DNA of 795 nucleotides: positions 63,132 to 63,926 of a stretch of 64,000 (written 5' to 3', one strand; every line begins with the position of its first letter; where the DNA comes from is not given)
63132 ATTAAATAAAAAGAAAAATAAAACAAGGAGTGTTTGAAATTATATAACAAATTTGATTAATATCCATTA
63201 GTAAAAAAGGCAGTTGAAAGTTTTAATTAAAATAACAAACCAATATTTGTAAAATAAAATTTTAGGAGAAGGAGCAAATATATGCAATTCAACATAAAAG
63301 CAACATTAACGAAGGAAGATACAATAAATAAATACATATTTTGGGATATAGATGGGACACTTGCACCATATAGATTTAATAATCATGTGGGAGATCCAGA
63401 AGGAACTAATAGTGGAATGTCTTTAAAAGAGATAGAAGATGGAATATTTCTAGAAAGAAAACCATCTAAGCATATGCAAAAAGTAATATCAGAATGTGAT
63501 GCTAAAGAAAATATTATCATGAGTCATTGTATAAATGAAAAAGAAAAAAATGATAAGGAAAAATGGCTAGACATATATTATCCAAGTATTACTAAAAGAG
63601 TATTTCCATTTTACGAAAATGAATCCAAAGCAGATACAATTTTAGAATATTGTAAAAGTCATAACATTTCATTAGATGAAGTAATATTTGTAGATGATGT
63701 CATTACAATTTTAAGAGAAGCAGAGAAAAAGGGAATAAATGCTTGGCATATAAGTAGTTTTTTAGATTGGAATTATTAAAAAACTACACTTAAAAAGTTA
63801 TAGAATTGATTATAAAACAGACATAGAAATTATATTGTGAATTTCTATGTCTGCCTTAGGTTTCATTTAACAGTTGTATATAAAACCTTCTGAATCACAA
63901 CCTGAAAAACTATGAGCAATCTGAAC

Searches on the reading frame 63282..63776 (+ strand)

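Call 78: search_protein_families(library=pfam, proteins=[window:63282-63776:+], max_evalue=0.0001)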
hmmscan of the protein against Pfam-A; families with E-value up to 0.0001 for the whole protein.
window:63282-63776:+ (165 aa): 1 family
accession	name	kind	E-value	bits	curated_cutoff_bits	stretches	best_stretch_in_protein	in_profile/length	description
PF18143.6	HAD_SAK_2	-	2.6e-05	25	27.5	1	18-142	1-112/139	HAD domain in Swiss Army Knife RNA repair proteins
